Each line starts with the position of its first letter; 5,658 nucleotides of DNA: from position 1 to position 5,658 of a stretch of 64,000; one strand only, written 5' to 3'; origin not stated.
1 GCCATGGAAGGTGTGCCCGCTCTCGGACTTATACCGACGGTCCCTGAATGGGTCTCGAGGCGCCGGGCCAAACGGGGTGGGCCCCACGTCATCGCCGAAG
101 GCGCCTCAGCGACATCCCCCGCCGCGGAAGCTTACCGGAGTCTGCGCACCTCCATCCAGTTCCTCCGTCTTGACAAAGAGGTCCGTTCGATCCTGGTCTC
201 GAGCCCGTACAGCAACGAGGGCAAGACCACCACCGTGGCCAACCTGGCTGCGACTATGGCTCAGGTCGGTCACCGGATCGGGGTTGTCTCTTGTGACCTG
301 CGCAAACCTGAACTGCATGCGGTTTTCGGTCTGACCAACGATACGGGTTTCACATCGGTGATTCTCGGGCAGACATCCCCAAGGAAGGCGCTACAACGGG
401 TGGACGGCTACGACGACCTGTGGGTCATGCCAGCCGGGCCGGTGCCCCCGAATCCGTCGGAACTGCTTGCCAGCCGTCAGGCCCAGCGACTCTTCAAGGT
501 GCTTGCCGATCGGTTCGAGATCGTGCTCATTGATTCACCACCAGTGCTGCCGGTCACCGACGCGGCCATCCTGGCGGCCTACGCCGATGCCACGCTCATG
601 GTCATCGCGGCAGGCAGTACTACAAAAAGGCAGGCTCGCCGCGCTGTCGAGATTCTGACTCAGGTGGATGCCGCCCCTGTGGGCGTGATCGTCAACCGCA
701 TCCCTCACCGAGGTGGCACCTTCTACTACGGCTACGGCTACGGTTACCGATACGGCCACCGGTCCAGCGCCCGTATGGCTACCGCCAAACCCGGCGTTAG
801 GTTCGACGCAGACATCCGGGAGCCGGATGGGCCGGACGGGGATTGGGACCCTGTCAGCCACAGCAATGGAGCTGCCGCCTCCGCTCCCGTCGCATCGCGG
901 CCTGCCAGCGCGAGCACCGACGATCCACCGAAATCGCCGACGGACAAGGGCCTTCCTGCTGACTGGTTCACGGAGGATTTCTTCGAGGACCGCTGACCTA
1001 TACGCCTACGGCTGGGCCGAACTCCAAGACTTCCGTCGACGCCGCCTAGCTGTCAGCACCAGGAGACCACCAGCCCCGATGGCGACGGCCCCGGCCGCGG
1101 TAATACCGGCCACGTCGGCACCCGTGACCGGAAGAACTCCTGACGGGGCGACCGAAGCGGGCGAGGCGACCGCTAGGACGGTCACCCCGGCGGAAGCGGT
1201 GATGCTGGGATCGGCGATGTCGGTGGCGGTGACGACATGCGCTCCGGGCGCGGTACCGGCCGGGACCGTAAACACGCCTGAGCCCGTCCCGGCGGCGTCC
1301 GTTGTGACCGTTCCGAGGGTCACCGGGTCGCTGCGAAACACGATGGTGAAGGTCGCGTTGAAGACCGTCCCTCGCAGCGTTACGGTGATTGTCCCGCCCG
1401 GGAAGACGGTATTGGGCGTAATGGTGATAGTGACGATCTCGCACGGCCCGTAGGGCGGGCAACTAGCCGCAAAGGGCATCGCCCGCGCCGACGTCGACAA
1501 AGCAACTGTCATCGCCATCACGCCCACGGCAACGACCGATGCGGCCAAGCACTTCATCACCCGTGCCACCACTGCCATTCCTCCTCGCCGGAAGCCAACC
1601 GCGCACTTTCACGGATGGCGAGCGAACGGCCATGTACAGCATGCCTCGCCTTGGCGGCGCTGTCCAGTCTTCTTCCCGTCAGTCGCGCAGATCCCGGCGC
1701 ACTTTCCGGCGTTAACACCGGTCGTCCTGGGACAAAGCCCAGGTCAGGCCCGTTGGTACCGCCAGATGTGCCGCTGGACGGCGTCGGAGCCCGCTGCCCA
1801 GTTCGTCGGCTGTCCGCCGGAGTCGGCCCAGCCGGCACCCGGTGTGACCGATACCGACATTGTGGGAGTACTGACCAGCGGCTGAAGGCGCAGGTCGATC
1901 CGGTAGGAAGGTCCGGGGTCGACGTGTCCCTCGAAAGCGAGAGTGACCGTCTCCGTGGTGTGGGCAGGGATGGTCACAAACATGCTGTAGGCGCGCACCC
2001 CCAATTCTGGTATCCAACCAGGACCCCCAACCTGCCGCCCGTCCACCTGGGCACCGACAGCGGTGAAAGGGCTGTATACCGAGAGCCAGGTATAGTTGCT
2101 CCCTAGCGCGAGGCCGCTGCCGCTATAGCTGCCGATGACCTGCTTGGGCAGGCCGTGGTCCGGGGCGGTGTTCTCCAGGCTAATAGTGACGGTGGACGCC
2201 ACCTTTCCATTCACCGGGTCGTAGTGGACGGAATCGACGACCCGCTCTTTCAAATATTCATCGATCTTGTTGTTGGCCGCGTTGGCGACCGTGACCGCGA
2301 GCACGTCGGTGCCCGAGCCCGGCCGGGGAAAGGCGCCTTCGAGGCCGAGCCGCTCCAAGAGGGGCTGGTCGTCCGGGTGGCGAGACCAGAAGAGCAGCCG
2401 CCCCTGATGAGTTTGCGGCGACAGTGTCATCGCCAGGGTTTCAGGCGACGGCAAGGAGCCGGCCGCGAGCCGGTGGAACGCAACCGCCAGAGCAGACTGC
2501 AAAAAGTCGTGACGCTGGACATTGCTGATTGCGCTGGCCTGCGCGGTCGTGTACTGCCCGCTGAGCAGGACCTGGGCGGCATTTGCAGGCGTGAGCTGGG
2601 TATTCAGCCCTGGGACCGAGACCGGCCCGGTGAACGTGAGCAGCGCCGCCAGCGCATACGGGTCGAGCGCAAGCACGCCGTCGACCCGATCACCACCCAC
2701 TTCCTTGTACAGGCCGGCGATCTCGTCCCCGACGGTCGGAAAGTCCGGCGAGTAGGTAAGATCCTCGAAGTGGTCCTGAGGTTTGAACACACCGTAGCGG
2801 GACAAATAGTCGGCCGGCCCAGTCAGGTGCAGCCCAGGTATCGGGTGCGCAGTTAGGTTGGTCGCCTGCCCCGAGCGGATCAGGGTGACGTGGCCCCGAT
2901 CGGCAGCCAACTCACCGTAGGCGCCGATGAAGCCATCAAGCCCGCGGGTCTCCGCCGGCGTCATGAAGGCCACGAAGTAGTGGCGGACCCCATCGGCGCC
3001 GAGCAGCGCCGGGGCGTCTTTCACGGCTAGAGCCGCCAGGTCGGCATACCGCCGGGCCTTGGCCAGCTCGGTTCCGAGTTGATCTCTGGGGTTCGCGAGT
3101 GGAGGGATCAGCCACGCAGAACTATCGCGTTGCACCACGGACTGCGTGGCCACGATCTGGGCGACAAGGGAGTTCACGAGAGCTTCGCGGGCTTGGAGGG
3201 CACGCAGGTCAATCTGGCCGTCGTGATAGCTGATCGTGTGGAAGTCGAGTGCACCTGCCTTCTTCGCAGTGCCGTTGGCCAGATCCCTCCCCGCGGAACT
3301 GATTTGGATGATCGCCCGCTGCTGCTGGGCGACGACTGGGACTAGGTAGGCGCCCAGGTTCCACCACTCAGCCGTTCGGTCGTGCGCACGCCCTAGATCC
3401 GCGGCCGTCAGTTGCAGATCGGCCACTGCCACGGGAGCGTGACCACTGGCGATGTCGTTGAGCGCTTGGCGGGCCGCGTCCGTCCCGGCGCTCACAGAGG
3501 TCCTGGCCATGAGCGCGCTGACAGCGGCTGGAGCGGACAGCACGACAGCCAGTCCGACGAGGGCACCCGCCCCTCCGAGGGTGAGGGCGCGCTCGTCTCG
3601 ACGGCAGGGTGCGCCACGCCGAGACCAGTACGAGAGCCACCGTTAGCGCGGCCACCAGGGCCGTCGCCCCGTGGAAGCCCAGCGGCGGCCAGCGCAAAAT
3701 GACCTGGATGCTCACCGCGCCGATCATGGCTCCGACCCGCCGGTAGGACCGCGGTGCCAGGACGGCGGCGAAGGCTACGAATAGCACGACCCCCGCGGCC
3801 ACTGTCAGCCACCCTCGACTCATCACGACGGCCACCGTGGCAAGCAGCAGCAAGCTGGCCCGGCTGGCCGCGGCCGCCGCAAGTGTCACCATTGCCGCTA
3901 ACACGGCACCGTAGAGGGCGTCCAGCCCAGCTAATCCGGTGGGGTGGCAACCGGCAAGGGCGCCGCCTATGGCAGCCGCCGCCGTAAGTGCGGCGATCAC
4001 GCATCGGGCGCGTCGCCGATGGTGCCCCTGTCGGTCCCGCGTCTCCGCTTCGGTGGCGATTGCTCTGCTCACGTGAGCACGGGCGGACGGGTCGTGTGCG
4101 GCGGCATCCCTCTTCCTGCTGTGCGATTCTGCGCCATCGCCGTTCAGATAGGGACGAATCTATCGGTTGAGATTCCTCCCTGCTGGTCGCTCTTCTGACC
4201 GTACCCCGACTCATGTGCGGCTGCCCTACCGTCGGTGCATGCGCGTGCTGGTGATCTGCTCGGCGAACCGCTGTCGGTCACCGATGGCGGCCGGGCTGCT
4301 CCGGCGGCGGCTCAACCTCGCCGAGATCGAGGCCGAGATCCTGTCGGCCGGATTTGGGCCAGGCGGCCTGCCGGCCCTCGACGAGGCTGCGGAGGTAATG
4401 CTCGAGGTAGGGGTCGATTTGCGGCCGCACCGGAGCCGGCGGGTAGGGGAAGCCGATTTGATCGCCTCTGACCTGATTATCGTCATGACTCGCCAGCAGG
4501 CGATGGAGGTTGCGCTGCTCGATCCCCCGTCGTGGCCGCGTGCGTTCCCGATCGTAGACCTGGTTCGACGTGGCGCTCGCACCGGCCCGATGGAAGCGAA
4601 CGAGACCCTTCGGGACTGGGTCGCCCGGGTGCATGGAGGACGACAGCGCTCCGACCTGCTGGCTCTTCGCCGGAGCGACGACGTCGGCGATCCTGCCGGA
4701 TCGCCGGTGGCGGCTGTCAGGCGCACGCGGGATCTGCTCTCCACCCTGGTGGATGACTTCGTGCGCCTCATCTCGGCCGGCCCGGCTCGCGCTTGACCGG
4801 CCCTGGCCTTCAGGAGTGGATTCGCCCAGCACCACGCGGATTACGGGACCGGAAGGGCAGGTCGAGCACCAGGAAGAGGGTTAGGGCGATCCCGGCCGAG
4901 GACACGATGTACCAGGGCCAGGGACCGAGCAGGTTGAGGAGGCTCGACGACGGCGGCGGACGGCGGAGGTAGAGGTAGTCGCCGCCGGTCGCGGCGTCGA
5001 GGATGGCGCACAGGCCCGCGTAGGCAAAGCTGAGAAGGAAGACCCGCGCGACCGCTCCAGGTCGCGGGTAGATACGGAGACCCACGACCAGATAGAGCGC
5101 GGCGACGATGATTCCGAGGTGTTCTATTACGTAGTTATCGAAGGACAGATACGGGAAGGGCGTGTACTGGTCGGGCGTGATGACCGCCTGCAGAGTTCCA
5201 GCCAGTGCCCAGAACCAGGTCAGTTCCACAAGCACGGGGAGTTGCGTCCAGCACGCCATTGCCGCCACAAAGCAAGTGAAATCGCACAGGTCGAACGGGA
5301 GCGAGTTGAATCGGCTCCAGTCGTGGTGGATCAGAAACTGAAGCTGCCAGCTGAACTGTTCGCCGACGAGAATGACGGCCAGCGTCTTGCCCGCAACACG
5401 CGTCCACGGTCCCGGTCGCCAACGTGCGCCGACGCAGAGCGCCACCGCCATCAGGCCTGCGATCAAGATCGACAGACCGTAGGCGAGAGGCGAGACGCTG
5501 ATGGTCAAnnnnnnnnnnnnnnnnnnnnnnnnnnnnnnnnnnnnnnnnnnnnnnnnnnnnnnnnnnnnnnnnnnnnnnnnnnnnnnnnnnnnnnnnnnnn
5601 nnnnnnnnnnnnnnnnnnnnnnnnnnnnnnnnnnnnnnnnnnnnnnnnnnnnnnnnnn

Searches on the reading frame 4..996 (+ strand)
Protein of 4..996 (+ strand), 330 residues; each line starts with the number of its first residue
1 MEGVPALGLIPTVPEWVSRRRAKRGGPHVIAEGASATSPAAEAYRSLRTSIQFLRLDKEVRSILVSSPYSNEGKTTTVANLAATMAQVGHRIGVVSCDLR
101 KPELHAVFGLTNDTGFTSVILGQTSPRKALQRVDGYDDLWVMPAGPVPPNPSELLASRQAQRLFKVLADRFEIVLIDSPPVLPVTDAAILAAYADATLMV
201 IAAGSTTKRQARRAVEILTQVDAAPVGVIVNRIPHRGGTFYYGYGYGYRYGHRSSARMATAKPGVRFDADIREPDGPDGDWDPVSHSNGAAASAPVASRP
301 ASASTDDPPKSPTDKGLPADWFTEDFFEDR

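Call 6: search_protein_families(library=ncbifam, proteins=[window:4-996:+], max_evalue=1)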
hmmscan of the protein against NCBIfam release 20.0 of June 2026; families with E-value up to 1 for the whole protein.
window:4-996:+ (330 aa): 30 families (the best 25 are shown)
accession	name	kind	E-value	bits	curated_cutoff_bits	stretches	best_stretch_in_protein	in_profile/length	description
TIGR01007.1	eps_fam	subfamily_domain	2.5e-50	170.8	108.05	1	42-244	1-202/204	polysaccharide biosynthesis tyrosine autokinase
NF008568.0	PRK11519.1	equivalog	1.8e-44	152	1068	1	35-256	501-719/720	tyrosine-protein kinase Wzc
NF007350.0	PRK09841.1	equivalog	3.4e-39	134.5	1248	1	39-251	510-719/726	tyrosine-protein kinase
TIGR03029.1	EpsG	equivalog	5.1e-36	124.2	313.8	1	36-231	79-273/274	chain length determinant protein tyrosine kinase EpsG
TIGR03018.1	pepcterm_TyrKin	hypoth_equivalog_domain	3.2e-34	118.1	230.65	1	35-231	6-207/207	XrtA-associated tyrosine autokinase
TIGR01005.1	eps_transp_fam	subfamily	5.2e-32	110.9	411.7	1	37-255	520-740/754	exopolysaccharide transport protein family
TIGR01969.1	minD_arch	subfamily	8e-17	61.2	201.75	1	62-235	2-172/251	cell division ATPase MinD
TIGR01968.1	minD_bact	equivalog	1.4e-16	60.6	212.9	1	63-233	4-173/261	septum site-determining protein MinD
NF008079.0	PRK10818.1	equivalog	3.9e-08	33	508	1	61-219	3-161/270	septum site-determining protein MinD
NF047398.1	AAA_KGGVGR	domain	2.7e-05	24.6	90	1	73-204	15-175/190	KGGVGR-motif variant AAA ATPase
TIGR03371.1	cellulose_yhjQ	equivalog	3.8e-05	23.3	157.85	1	73-231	14-176/246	cellulose biosynthesis protein BcsQ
NF041136.1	MrpORP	equivalog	9e-05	21.9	450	1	62-114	7-59/365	iron-sulfur cluster carrier protein MrpORP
NF041546.1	ParA_partition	equivalog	0.00017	21.2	180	2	73-102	12-41/203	ParA family partition ATPase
NF010443.0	PRK13869.1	subfamily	0.00021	20.2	446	2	50-114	108-174/405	plasmid-partitioning protein RepA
TIGR03453.1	partition_RepA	equivalog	0.00099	18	348.45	1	72-111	116-154/387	plasmid partitioning protein RepA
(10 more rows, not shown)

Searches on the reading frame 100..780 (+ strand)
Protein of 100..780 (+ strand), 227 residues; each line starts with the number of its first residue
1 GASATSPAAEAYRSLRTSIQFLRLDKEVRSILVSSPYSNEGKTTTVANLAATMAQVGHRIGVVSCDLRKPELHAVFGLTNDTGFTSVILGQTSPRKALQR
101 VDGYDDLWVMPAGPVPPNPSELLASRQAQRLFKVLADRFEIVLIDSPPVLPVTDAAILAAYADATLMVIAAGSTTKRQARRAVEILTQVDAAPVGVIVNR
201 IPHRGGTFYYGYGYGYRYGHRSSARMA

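Call 51: find_homologous_proteins(query=window:100-780:+, max_evalue=1e-10)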
Query window:100-780:+ (227 aa): 6607 proteins with E <= 1e-10 among 8000 candidates; the best 120 are listed.
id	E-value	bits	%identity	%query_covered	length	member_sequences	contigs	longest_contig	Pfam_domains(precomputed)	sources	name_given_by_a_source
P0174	2.4e-119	415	82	94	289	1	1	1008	PF10609.16,PF01656.30,PF13614.13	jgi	jgi:capsular exopolysaccharide synthesis family protein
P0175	4.6e-73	263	57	87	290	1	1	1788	PF10609.16,PF01656.30,PF13614.13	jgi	jgi:capsular exopolysaccharide synthesis family protein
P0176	3.7e-71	257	52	93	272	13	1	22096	PF10609.16,PF01656.30,PF13614.13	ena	-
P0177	4.8e-71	257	54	87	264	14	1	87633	PF01656.30,PF13614.13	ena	-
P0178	8.8e-71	256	54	91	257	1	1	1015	PF10609.16,PF01656.30,PF13614.13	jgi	jgi:capsular exopolysaccharide synthesis family protein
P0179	1.7e-70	255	55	88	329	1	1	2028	PF01656.30,PF13614.13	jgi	jgi:polysaccharide biosynthesis transport protein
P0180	1.1e-69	252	56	94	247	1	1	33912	PF10609.16,PF01656.30,PF13614.13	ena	-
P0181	7.8e-69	249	56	88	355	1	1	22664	PF10609.16,PF01656.30,PF13614.13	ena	-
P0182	3.9e-68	247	53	99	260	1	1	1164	PF01656.30,PF13614.13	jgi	jgi:capsular exopolysaccharide synthesis family protein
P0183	1.0e-67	246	55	86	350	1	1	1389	PF01656.30,PF13614.13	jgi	jgi:capsular exopolysaccharide synthesis family protein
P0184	3.8e-67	244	53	94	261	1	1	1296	PF10609.16,PF01656.30,PF13614.13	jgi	jgi:non-specific protein-tyrosine kinase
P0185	4.5e-67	244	53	93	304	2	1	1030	PF10609.16,PF01656.30,PF13614.13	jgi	jgi:receptor protein-tyrosine kinase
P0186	7.8e-67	243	52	88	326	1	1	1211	PF10609.16,PF01656.30,PF13614.13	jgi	jgi:receptor protein-tyrosine kinase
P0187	8.6e-67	243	51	87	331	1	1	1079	PF10609.16,PF01656.30,PF13614.13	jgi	jgi:capsular exopolysaccharide synthesis family protein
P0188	1.0e-66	243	55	86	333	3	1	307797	PF10609.16,PF01656.30,PF13614.13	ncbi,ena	-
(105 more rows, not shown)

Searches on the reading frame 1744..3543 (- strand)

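Call 49: search_protein_families(library=pfam, proteins=[window:1744-3543:-], max_evalue=0.0001)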
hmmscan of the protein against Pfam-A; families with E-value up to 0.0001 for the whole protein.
window:1744-3543:- (599 aa): 1 family
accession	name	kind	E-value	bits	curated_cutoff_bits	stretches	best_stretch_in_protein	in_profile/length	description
PF13196.11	DUF4012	-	2.2e-31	109.7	28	1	184-331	1-144/144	Protein of unknown function (DUF4012)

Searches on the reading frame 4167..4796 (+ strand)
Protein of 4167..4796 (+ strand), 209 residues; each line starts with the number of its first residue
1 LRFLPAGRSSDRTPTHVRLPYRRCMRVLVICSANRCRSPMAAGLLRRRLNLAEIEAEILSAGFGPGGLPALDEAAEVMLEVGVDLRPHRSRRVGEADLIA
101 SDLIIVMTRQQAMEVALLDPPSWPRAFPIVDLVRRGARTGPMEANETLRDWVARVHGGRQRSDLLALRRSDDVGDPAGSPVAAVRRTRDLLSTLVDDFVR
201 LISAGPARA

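Call 6: search_protein_families(library=ncbifam, proteins=[window:4167-4796:+], max_evalue=1)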
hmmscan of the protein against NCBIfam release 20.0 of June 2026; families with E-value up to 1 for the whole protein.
window:4167-4796:+ (209 aa): 5 families
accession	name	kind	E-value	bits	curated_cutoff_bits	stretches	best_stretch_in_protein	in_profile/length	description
NF008486.0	PRK11391.1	equivalog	3.3e-08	34.1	247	1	26-120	8-99/148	phosphotyrosine-protein phosphatase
NF010053.0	PRK13530.1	subfamily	5.4e-08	33.3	215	1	27-113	6-87/133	arsenate reductase (thioredoxin)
TIGR02691.1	arsC_pI258_fam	equivalog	2.7e-07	30.9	174.3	1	29-114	3-83/129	arsenate reductase (thioredoxin)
NF007520.0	PRK10126.1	equivalog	1e-06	29.3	243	1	26-115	4-90/147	low molecular weight protein-tyrosine-phosphatase Wzb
TIGR02689.1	ars_reduc_gluta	equivalog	4e-05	23.8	157.6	1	26-99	2-70/126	arsenate reductase, glutathione/glutaredoxin type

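Call 66: search_protein_families(library=pfam, proteins=[window:4167-4796:+], max_evalue=0.001)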
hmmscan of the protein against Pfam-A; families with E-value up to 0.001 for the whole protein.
window:4167-4796:+ (209 aa): 1 family
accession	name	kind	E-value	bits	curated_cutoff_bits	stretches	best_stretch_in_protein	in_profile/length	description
PF01451.26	LMWPc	-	6.8e-17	62.4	23.2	1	27-119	1-96/144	Low molecular weight phosphotyrosine protein phosphatase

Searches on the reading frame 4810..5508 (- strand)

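Call 49: search_protein_families(library=pfam, proteins=[window:4810-5508:-], max_evalue=0.0001)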
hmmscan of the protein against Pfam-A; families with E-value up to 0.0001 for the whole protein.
window:4810-5508:- (232 aa): 1 family
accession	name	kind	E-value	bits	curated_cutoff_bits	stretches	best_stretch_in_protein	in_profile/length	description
PF14808.11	TMEM164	-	8.8e-42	143.5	25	1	12-215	12-216/217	TMEM164 family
